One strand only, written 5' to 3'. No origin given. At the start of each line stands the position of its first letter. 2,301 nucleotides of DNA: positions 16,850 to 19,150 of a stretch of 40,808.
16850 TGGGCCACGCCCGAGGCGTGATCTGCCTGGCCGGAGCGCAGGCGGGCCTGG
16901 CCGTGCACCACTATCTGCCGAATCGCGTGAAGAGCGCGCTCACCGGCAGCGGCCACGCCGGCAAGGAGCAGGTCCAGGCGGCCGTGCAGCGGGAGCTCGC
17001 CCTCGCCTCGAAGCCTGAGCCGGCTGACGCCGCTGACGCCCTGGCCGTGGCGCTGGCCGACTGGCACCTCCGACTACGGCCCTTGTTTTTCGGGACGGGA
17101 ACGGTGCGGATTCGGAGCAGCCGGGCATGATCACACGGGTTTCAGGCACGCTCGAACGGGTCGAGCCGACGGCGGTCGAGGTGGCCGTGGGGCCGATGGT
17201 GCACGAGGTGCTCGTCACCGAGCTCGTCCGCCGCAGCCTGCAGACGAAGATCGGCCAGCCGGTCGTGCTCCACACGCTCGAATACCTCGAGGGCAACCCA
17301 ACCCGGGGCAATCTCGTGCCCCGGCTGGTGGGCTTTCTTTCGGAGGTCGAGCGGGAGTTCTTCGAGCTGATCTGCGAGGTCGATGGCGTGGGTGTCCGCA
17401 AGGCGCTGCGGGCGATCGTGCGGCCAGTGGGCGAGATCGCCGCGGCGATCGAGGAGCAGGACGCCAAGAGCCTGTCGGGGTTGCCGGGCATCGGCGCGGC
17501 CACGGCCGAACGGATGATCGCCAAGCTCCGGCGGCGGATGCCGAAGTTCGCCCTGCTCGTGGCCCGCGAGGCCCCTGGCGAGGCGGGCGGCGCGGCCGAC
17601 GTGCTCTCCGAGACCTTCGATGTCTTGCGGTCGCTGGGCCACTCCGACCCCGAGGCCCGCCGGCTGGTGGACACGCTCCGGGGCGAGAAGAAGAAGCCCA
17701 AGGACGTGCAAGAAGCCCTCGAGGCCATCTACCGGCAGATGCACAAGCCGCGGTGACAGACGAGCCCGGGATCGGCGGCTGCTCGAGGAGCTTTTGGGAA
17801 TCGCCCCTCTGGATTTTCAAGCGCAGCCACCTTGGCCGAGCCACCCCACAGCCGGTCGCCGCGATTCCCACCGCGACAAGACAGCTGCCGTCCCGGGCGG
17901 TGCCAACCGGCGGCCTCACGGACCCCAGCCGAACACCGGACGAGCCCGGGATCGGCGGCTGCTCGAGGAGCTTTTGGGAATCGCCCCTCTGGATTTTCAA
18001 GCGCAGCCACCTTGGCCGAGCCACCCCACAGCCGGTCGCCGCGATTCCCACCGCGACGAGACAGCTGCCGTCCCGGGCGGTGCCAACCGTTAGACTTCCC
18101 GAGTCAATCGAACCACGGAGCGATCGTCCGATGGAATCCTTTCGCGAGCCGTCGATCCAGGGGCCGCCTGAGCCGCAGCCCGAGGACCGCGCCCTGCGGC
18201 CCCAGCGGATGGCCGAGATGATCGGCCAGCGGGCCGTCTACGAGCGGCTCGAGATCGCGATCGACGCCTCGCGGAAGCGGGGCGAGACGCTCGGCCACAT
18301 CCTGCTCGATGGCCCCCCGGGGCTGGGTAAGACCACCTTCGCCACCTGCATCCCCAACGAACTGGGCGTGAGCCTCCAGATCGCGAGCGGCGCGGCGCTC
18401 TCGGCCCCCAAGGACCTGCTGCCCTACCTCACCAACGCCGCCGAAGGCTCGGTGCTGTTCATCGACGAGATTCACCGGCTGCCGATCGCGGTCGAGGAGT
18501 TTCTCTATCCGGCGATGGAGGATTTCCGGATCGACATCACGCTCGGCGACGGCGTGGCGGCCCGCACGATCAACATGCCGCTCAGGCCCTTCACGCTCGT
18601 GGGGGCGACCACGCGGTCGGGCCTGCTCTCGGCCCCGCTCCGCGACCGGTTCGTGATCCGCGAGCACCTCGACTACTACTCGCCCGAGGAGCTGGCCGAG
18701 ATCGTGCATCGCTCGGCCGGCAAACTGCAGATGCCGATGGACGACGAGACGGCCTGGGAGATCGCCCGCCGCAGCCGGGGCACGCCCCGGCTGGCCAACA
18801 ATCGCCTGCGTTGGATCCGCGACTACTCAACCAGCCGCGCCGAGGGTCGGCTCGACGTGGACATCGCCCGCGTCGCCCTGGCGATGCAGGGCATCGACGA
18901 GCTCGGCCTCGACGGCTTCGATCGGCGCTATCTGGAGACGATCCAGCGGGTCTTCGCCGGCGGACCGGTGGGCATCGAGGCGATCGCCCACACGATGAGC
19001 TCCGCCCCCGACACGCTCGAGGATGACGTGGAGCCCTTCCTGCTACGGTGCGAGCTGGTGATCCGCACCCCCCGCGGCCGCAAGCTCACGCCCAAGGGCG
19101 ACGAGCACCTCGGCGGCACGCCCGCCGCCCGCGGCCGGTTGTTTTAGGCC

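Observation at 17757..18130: Tandem 151-bp hairpin-forming repeats splitting the normally contiguous ruvA-ruvB junction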

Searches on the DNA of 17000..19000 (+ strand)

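Call 5: search_rna_families(source=window, start=17000, end=19000, threshold=evalue, max_evalue=10)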
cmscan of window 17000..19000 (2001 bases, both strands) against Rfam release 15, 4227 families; matches with E-value up to 10: 2.
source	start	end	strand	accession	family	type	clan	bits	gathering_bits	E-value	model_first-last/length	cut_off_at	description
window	17077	17097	-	RF01100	PK-BYV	Cis-reg;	-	14.8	50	8.2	1-40/40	no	3'-terminal pseudoknot in BYV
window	17000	17021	-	RF02087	Yar_3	Gene; lncRNA;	-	11.7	50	7.6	1-22/67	3'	Yellow-achaete intergenic RNA conserved region 3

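Call 45: build_rna_model(alignment_id=A2, structure=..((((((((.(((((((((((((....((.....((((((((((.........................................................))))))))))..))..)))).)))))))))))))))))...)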
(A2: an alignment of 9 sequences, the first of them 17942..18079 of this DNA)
Model R1 built from alignment A2 (9 sequences, 143 columns); structure: as given.
model positions 138; base pairs 33; branch points 0; effective number of sequences 1.48; information 0.59 bits per position. Calibrated on 0.2 Mb of random sequence (short: E-values are rough).
structure used (alignment columns):
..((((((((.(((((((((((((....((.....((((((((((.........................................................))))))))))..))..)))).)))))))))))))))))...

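Call 47: search_with_rna_model(model_id=R1, sources=[window, L001, L002, L003, L004, L005, L006, L007, L008, L009, L010, L011, L012, L013, L014, L015, L016, L017, L018, L019, L020, L021, L022, L023, L024, L025, L026, L027, L028, L029, L030, L031, L032, L033, L034, L035, L036, L037, L038, L039, L040, L041, L042, L043, L044, L045, L046, L047, L048, L049, L050, L051, L052, L053, L054, L055, L056, L057, L058, L059, L060, L061, L062, L063, L064, L065, L066, L067, L068, L069, L070, L071, L072, L073, L074, L075, L076, L077, L078, L079, L080, L081, L082, L083, L084], max_evalue=10, make_alignment=true)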
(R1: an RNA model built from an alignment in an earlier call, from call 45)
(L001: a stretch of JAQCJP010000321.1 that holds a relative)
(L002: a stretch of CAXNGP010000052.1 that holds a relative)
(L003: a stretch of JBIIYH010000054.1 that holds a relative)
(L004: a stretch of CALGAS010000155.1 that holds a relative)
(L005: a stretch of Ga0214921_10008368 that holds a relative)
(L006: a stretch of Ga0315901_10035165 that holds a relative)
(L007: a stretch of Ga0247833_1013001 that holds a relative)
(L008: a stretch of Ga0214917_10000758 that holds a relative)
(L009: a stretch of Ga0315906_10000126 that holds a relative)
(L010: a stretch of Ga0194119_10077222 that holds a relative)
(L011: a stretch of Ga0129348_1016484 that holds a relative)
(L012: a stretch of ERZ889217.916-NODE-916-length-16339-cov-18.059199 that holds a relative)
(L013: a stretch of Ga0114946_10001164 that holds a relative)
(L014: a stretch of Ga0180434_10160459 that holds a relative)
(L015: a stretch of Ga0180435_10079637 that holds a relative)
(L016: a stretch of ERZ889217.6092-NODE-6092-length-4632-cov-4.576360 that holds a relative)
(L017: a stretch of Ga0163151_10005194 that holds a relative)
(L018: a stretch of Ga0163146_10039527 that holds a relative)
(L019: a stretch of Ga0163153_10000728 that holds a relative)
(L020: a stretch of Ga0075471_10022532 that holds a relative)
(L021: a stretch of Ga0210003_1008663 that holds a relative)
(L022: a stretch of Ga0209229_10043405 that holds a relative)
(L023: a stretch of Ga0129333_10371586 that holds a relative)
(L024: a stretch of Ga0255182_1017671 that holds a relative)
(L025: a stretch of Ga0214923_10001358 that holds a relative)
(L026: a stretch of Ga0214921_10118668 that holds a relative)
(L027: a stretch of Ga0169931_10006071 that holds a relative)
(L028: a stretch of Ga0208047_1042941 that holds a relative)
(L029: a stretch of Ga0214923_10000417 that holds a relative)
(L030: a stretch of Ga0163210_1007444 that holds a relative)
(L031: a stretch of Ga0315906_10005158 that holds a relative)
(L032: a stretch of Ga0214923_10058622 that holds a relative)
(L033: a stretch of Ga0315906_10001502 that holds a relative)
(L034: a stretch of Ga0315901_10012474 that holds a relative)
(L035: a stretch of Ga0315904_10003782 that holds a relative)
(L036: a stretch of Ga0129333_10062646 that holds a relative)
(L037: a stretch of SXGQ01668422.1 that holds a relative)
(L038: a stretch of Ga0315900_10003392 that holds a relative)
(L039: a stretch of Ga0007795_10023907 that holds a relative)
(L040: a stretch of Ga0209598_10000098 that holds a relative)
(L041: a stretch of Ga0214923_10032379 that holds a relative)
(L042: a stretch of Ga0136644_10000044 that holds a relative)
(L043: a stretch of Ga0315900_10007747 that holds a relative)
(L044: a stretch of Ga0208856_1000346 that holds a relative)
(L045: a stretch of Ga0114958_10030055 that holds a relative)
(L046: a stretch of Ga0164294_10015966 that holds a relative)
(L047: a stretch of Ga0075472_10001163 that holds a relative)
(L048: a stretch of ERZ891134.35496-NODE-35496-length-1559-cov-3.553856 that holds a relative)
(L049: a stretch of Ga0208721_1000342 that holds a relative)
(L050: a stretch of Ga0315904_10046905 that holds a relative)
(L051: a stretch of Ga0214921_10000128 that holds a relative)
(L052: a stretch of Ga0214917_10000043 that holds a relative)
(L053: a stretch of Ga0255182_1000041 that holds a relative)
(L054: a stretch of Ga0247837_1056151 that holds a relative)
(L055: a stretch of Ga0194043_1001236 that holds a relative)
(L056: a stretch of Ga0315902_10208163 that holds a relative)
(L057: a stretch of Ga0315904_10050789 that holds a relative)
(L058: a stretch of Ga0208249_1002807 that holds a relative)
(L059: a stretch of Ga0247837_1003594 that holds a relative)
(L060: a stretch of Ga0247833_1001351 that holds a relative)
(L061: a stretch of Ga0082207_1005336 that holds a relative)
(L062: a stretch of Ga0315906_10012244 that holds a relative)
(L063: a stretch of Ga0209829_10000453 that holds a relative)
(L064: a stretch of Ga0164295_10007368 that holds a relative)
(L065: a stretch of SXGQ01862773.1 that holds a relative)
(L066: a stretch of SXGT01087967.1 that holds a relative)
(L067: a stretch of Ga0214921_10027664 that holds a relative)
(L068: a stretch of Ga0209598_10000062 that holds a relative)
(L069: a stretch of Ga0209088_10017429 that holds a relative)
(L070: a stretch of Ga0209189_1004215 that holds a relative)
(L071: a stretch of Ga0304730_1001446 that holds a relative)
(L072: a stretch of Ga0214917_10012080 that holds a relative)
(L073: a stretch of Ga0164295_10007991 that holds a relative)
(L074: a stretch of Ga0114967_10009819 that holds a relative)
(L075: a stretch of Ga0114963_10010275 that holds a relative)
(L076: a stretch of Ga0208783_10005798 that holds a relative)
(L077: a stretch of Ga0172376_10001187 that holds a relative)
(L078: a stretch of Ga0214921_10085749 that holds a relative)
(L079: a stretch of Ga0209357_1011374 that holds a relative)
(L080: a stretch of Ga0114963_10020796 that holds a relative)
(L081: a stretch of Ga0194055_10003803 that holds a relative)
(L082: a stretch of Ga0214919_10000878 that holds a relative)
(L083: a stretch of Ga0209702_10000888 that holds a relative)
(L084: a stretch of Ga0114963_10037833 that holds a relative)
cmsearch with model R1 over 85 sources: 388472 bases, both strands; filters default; matches with E-value up to 10: 39.
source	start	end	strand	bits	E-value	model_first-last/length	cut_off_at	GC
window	17942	18079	+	160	6.3e-30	1-138/138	no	0.7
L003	2747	2884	+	159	1e-29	1-138/138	no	0.69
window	17762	17899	+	155.9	4.2e-29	1-138/138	no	0.69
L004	1372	1510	+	154.8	7.3e-29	1-138/138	no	0.7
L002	3331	3468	+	146.8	3e-27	1-138/138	no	0.71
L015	1616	1756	+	144.3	9.9e-27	1-138/138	no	0.71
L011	1878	2017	+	131.5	4.2e-24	1-138/138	no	0.71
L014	1702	1826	+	118.2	2.1e-21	1-124/138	3'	0.66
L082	3363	3483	+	94.1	1.8e-16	1-138/138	no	0.61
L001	1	104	-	82.9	3.3e-14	1-103/138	3'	0.68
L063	4517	4591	+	60.7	1.1e-09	1-138/138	no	0.73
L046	3189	3304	-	47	7e-07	1-138/138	no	0.66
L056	70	143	+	41.5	9.1e-06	1-138/138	no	0.7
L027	1162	1276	+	36.5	9.7e-05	1-138/138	no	0.7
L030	465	579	+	36.5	9.7e-05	1-138/138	no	0.7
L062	301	415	+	35.4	0.00016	1-138/138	no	0.72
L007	1607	1715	-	31.3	0.0011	1-138/138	no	0.64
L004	1373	1511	-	28.9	0.0035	1-138/138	no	0.7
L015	1617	1757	-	27.8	0.0057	1-138/138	no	0.71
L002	3190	3303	-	24.7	0.025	1-138/138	no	0.64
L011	1879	2018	-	24.1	0.032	1-138/138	no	0.71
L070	1093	1215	-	24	0.035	1-138/138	no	0.68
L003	2606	2719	-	23.1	0.053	1-138/138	no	0.68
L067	2632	2748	-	20.6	0.17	1-138/138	no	0.68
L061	3174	3291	-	17.6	0.7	1-138/138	no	0.66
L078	2313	2431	-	17.3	0.79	1-138/138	no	0.67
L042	1348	1398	-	15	2.3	1-138/138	no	0.75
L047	1942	1993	-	13.2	5.4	1-138/138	no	0.69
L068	1580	1646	-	12.7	7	1-138/138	no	0.78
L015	1769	1811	-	12.5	7.5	1-138/138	no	0.84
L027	3482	3585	-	12.5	7.7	1-138/138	no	0.73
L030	2785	2888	-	12.5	7.7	1-138/138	no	0.73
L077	5416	5487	+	12.3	8.5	1-138/138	no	0.69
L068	5062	5136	+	12.2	8.6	1-138/138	no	0.75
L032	1888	1928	-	11.9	9.9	1-138/138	no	0.73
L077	2676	2715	-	11.9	10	1-138/138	no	0.75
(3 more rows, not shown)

Alignment A3: 39 matches aligned to the model, 215 columns, each read 5' to 3' on its own strand. Consensus structure (alignment columns), stored with it:
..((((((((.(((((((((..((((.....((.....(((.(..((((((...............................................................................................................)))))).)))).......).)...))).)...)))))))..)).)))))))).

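Call 58: search_with_rna_model(model_id=R1, sources=[window, L002, L003, L004, L007, L011, L015, L027, L046, L056, L062, L063, L082], max_evalue=0.0005, make_alignment=true)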
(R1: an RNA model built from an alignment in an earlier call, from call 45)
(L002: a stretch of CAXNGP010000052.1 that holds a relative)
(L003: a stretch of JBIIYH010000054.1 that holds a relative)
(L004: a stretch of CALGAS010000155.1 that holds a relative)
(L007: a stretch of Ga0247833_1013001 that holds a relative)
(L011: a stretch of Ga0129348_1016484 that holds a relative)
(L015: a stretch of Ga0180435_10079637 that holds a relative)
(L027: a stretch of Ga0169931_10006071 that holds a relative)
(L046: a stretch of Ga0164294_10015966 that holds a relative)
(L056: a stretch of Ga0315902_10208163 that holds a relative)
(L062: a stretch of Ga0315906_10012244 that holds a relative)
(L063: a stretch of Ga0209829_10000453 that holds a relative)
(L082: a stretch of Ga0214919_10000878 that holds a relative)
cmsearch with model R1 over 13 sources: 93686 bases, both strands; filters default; matches with E-value up to 0.0005: 15.
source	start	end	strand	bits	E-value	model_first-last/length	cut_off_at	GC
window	17942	18079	+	160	1.5e-30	1-138/138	no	0.7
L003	2747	2884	+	159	2.5e-30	1-138/138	no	0.69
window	17762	17899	+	155.9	1e-29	1-138/138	no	0.69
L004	1372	1510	+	154.8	1.8e-29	1-138/138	no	0.7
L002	3331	3468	+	146.8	7.3e-28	1-138/138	no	0.71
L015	1616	1756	+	144.3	2.4e-27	1-138/138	no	0.71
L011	1878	2017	+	131.5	1e-24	1-138/138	no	0.71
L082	3363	3483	+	94.1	4.2e-17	1-138/138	no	0.61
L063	4517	4591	+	60.7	2.7e-10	1-138/138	no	0.73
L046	3189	3304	-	47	1.7e-07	1-138/138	no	0.66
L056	70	143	+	41.5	2.2e-06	1-138/138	no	0.7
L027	1162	1276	+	36.5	2.3e-05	1-138/138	no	0.7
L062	301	415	+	35.4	3.9e-05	1-138/138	no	0.72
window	37312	37421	+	33.2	0.00011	1-138/138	no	0.69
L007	1607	1715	-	31.3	0.00027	1-138/138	no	0.64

Alignment A4: 15 matches aligned to the model, 170 columns, each read 5' to 3' on its own strand. Consensus structure (alignment columns), stored with it:
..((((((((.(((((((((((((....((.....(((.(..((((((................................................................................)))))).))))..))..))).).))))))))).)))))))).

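Call 60: build_rna_model(alignment_id=A4)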
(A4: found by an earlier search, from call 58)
Model R2 built from alignment A4 (15 sequences, 170 columns); structure: stored with the alignment.
model positions 118; base pairs 33; branch points 0; effective number of sequences 2.5; information 0.59 bits per position. Calibrated on 0.2 Mb of random sequence (short: E-values are rough).
structure used (alignment columns):
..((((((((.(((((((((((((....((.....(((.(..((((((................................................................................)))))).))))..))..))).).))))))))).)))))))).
